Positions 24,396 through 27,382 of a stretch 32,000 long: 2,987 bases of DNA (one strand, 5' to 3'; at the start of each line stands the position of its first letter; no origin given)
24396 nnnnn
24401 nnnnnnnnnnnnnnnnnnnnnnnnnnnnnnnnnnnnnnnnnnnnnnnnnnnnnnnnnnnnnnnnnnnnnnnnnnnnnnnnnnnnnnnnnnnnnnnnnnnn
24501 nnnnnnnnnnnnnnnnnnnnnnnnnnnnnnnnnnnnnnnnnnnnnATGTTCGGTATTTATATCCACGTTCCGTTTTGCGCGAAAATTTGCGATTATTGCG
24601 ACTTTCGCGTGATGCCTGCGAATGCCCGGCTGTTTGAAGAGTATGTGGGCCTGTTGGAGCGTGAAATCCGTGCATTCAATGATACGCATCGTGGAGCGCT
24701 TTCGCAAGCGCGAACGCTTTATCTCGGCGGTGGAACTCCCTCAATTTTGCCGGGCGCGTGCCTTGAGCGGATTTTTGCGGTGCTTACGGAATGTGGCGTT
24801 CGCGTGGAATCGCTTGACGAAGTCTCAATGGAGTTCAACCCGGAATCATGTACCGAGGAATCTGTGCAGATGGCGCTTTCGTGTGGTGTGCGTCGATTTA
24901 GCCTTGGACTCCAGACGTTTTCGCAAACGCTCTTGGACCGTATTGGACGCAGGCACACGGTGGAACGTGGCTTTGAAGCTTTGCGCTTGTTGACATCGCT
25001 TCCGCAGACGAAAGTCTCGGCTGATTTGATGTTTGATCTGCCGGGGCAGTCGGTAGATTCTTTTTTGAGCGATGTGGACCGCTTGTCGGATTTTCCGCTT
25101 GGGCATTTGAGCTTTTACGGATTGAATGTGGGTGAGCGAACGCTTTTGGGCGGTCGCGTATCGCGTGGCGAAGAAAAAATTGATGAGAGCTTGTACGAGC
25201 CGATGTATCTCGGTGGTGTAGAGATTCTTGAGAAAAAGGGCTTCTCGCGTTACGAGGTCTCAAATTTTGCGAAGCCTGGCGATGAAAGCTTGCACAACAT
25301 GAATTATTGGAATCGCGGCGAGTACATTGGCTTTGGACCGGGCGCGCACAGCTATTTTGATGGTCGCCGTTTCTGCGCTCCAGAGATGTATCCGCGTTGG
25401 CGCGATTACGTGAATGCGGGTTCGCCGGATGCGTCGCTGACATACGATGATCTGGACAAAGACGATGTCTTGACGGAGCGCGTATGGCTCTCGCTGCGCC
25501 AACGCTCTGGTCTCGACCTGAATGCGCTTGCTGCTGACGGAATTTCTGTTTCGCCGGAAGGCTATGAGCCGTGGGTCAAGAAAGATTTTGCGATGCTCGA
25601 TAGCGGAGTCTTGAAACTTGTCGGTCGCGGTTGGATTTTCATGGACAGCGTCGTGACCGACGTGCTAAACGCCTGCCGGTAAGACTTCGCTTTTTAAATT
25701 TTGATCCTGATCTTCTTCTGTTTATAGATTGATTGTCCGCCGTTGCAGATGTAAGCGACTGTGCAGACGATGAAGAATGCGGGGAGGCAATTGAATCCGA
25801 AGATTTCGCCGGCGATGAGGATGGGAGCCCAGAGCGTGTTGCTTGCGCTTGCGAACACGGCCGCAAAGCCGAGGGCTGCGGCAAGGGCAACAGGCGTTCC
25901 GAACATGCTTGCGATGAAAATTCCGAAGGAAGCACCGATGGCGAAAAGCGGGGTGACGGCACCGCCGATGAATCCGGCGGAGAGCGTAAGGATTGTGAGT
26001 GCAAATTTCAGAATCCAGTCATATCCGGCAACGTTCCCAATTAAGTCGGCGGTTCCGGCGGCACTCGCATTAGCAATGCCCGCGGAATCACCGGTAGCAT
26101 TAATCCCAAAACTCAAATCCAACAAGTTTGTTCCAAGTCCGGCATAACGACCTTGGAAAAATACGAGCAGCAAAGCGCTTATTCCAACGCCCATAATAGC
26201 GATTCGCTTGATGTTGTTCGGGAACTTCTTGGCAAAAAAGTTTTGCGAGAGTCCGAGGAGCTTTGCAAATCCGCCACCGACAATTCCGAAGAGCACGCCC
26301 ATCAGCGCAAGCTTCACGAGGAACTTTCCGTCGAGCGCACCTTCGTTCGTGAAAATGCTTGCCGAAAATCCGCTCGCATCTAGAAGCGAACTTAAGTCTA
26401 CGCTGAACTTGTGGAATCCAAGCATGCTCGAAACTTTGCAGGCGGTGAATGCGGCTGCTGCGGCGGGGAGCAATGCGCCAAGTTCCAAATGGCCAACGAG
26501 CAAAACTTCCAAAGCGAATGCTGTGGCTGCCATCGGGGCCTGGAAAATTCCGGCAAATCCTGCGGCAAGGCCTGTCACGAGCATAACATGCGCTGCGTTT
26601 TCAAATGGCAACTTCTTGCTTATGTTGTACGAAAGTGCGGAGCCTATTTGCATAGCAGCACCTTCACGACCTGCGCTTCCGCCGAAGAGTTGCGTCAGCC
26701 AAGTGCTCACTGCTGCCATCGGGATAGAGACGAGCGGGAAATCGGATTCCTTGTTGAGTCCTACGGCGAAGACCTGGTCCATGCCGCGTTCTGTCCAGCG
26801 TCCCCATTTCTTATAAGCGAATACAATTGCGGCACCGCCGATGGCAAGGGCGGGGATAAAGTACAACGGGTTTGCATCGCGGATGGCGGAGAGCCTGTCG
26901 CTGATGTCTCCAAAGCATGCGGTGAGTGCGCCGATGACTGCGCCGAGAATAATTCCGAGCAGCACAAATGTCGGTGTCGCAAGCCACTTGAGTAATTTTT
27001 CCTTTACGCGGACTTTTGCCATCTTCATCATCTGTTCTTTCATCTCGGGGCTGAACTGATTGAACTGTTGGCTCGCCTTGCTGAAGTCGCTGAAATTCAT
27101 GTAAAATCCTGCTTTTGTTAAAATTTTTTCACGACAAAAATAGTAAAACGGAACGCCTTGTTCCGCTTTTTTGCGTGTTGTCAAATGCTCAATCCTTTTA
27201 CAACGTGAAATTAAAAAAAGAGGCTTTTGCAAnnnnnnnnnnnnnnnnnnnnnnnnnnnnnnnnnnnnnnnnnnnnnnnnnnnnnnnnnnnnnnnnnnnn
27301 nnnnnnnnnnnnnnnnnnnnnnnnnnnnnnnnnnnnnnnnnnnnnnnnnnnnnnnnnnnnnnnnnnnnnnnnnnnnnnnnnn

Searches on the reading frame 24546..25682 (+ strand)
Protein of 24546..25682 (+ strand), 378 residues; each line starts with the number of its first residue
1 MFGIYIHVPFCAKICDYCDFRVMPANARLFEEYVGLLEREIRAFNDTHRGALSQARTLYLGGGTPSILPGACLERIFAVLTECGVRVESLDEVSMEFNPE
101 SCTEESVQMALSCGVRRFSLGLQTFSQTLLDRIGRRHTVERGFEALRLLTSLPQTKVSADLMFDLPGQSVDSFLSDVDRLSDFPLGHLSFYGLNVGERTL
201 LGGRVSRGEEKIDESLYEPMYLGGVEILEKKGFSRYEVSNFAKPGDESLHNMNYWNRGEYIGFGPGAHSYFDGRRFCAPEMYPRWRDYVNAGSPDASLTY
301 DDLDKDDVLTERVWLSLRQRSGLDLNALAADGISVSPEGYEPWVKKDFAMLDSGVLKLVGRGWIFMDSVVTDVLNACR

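Call 94: search_protein_families(library=pfam, proteins=[window:24546-25682:+], max_evalue=0.001)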
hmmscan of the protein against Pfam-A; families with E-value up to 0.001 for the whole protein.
window:24546-25682:+ (378 aa): 1 family
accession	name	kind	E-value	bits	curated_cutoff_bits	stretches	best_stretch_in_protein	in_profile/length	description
PF04055.27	Radical_SAM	-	7.7e-18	65.6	29.5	1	5-178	1-164/166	Radical SAM superfamily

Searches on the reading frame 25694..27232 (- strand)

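Call 94: search_protein_families(library=pfam, proteins=[window:25694-27232:-], max_evalue=0.001)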
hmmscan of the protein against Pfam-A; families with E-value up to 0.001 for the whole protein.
window:25694-27232:- (512 aa): 1 family
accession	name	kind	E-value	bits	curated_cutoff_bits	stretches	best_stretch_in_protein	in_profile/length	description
PF00654.25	Voltage_CLC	-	3.7e-55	187.9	24.8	1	132-496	1-344/346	Voltage gated chloride channel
